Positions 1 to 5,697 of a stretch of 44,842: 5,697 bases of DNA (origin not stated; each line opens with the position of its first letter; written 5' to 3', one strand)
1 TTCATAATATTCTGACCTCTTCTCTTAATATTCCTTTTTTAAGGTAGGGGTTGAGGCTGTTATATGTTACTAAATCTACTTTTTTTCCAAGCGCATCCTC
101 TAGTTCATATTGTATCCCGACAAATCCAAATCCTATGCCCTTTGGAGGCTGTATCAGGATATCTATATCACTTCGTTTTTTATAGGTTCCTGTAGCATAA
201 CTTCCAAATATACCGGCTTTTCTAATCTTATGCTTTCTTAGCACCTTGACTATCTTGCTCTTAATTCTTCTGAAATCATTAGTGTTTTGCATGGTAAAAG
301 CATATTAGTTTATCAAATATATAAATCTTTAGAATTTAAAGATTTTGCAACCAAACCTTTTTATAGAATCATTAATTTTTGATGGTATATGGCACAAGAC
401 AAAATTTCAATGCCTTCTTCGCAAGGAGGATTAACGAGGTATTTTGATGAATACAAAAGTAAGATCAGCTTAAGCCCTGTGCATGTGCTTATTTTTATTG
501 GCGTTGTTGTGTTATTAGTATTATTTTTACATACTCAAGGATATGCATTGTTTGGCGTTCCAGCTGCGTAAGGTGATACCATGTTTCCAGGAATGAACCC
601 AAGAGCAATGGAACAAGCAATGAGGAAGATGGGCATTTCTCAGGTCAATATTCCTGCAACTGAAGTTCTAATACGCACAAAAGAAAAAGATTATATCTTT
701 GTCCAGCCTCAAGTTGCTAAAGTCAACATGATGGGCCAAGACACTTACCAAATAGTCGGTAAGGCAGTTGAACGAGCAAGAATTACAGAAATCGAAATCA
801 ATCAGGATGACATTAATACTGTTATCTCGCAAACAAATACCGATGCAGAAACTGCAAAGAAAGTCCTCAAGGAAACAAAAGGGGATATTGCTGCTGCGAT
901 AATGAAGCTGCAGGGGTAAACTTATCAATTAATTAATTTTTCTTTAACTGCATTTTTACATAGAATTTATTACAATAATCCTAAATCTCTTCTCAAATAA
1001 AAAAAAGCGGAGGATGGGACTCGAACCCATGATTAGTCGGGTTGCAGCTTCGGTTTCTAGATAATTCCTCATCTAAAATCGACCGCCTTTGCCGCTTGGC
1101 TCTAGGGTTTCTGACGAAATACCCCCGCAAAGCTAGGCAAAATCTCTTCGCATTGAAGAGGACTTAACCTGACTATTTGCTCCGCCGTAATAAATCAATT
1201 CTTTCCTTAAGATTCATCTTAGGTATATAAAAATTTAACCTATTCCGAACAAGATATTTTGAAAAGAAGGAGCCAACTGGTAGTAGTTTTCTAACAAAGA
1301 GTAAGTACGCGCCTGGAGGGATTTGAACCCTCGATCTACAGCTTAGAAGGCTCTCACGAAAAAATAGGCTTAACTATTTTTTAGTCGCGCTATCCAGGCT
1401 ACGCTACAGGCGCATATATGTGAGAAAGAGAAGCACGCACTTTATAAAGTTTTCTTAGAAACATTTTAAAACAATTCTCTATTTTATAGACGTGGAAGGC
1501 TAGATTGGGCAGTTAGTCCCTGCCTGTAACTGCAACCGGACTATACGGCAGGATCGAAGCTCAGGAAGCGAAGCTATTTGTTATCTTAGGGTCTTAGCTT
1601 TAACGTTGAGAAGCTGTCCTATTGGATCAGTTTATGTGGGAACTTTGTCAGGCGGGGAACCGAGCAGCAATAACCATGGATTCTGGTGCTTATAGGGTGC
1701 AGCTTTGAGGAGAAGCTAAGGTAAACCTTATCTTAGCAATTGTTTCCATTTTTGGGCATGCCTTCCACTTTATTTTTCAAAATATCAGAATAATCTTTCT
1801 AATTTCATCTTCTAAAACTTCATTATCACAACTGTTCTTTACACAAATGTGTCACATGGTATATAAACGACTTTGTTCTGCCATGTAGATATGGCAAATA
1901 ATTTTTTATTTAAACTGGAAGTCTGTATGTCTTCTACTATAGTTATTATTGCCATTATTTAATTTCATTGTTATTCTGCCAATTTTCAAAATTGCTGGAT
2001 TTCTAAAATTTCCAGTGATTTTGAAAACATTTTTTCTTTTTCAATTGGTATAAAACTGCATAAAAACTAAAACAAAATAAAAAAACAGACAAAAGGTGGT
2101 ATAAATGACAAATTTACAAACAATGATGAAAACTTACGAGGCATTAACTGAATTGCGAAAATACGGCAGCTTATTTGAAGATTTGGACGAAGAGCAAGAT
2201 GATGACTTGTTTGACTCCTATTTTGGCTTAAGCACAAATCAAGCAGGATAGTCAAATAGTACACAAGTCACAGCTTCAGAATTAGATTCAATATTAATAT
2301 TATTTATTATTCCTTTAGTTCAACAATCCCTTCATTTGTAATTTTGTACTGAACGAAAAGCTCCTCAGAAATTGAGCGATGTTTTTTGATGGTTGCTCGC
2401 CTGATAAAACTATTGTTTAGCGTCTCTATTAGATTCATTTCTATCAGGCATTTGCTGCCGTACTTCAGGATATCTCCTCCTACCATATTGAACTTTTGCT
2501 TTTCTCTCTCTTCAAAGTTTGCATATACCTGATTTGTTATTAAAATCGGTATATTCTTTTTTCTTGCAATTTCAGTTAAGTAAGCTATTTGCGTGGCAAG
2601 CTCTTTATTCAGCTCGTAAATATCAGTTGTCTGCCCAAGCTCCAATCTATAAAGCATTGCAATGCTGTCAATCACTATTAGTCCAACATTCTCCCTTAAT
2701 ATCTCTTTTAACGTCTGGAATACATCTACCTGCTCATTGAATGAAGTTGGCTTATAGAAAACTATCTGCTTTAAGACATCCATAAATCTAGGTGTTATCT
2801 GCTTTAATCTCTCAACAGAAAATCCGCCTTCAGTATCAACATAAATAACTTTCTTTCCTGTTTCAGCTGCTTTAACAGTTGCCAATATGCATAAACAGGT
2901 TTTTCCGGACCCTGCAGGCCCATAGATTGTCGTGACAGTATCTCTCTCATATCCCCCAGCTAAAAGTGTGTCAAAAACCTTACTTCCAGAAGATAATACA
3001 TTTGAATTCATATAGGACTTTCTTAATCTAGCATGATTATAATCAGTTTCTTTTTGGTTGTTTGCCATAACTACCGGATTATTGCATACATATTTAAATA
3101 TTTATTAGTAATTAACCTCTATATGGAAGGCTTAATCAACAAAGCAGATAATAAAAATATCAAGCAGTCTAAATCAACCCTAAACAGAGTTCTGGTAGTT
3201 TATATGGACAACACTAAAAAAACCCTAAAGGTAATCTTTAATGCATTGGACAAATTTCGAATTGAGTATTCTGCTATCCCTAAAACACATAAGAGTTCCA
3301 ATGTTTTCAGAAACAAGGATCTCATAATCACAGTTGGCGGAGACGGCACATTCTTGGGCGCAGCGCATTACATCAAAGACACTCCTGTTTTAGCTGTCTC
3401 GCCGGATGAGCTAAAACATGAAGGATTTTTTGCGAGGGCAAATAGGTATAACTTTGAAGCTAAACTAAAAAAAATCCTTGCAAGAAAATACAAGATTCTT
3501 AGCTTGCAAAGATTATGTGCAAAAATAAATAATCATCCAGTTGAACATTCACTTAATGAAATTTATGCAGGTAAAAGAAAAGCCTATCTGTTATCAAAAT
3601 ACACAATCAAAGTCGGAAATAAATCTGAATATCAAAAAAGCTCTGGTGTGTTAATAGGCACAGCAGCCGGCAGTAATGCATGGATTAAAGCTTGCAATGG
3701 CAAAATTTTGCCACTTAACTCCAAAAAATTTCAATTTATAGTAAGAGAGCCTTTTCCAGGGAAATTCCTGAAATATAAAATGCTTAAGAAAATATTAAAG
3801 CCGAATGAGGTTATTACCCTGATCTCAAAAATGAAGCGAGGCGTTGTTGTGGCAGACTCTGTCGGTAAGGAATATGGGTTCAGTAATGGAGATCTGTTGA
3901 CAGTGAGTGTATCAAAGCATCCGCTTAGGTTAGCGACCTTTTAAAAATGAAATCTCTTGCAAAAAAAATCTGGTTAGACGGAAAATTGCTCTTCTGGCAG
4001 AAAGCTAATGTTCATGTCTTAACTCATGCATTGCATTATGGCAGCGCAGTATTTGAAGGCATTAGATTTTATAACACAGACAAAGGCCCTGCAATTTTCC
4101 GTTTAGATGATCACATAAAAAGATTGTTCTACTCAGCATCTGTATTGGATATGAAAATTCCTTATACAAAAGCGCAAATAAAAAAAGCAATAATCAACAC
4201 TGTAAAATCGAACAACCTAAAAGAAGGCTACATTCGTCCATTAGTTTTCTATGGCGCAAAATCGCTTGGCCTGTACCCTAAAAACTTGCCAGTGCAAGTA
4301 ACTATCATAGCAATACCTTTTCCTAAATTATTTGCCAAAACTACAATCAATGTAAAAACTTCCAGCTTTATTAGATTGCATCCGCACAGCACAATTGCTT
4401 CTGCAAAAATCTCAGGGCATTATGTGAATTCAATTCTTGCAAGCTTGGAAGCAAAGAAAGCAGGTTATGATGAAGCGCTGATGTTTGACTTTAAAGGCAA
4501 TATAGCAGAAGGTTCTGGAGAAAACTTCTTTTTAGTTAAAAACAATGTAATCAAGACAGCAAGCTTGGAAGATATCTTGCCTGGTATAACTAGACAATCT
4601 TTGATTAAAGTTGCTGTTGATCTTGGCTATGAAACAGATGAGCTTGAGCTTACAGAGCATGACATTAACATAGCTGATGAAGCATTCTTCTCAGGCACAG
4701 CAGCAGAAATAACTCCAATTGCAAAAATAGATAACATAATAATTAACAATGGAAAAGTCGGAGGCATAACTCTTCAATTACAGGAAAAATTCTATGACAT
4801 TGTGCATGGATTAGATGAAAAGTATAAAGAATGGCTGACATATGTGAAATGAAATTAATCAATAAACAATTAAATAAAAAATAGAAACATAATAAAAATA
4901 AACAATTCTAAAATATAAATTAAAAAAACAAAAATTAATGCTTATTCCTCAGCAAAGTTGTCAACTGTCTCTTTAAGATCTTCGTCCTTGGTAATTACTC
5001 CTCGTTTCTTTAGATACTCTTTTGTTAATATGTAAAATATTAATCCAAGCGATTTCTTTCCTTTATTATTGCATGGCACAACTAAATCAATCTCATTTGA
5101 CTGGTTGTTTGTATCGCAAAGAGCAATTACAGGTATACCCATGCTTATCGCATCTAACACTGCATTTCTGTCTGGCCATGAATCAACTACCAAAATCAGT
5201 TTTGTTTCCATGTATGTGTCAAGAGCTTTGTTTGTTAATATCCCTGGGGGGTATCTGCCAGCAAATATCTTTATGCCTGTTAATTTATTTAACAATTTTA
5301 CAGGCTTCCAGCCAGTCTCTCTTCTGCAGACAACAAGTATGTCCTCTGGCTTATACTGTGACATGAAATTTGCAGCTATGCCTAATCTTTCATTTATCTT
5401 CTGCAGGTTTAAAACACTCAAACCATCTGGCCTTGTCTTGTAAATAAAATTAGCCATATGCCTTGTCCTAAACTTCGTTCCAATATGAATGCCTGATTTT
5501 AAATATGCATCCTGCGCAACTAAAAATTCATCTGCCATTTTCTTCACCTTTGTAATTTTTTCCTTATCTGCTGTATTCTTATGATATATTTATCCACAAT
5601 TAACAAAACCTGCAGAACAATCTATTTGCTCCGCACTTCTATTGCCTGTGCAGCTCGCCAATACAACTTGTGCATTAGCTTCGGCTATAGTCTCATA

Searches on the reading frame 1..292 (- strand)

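Call 81: search_protein_families(library=pfam, proteins=[window:1-292:-], max_evalue=0.01)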
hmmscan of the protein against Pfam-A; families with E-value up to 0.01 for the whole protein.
window:1-292:- (96 aa): 3 families
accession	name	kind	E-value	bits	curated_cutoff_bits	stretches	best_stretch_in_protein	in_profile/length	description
PF18765.7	Polbeta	-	8.8e-16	58.3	26.9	1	13-95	2-87/93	Polymerase beta, Nucleotidyltransferase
PF01909.29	NTP_transf_2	-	8.3e-15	55.4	21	1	13-91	3-89/93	Nucleotidyltransferase domain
PF22600.2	MTPAP-like_central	-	0.0018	18.8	27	1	10-51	29-67/139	Poly(A) RNA polymerase, mitochondrial-like, central palm domain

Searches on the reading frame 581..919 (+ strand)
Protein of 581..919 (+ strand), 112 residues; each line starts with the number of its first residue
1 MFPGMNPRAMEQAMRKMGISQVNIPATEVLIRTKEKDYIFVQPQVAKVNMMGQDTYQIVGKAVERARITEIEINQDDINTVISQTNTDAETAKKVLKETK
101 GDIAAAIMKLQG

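Call 81: search_protein_families(library=pfam, proteins=[window:581-919:+], max_evalue=0.01)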
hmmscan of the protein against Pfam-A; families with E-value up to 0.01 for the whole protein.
window:581-919:+ (112 aa): 3 families
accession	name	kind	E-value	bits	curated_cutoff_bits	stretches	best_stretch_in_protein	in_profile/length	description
PF01849.23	NAC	-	1.9e-12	47.4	21.3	1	7-64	1-56/57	NAC domain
PF19026.7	UBA_HYPK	-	2.4e-08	33.7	27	1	71-110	1-40/41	HYPK UBA domain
PF14555.12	UBA_4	-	0.0051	17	21.8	1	75-107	1-33/43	UBA-like domain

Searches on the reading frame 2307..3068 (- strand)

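Call 5: search_protein_families(library=pfam, proteins=[window:2307-3068:-])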
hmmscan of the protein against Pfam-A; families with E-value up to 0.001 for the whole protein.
window:2307-3068:- (253 aa): 11 families
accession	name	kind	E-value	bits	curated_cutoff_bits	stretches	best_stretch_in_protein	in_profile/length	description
PF08423.17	Rad51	-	3e-27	95.9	22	1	25-248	8-241/244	Rad51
PF00154.27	RecA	-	3.2e-12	46.9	27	1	19-219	27-226/262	recA bacterial DNA recombination protein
PF06745.19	ATPase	-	3.8e-11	43.2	26.6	1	27-249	3-225/231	KaiC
PF13479.12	AAA_24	-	1.4e-07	32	27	1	46-146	5-83/195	AAA domain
PF13481.12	AAA_25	-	1.9e-07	31.4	27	1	35-149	25-165/195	AAA domain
PF01637.24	ATPase_2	-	3.4e-06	27.5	33.2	1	41-166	18-144/225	ATPase domain predominantly from Archaea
PF03796.21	DnaB_C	-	8e-06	25.9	27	0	97-192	98-189/255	DnaB-like helicase C terminal domain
PF13401.12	AAA_22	-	5.4e-05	23.9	27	1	43-175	5-118/130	AAA domain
PF05707.18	Zot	-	7.8e-05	22.7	20.3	1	48-184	5-130/197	Zonular occludens toxin (Zot)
PF25199.1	nSTAND_NTPase5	-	0.00011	22.5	34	1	33-94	30-93/145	Novel STAND NTPase 5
PF20720.3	nSTAND3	-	0.00063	19.9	27.2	0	41-163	15-139/155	Novel STAND NTPase 3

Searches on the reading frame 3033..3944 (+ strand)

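Call 5: search_protein_families(library=pfam, proteins=[window:3033-3944:+])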
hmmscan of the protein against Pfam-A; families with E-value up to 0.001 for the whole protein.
window:3033-3944:+ (303 aa): 1 family
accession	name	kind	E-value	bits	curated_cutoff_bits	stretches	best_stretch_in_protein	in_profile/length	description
PF01513.26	NAD_kinase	-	2.5e-08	34.7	25.5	1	84-153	60-130/130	ATP-NAD kinase N-terminal domain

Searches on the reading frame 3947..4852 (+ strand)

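Call 5: search_protein_families(library=pfam, proteins=[window:3947-4852:+])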
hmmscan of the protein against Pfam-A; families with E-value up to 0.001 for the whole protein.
window:3947-4852:+ (301 aa): 1 family
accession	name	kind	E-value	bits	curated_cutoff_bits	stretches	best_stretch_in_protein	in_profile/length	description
PF01063.24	Aminotran_4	-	5.3e-51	174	28.5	1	35-261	2-223/223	Amino-transferase class IV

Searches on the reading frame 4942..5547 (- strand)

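Call 5: search_protein_families(library=pfam, proteins=[window:4942-5547:-])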
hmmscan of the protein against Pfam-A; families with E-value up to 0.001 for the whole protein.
window:4942-5547:- (201 aa): 1 family
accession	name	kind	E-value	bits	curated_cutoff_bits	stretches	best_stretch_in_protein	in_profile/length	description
PF00318.25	Ribosomal_S2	-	6.1e-21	75.1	26.1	2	116-176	151-211/216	Ribosomal protein S2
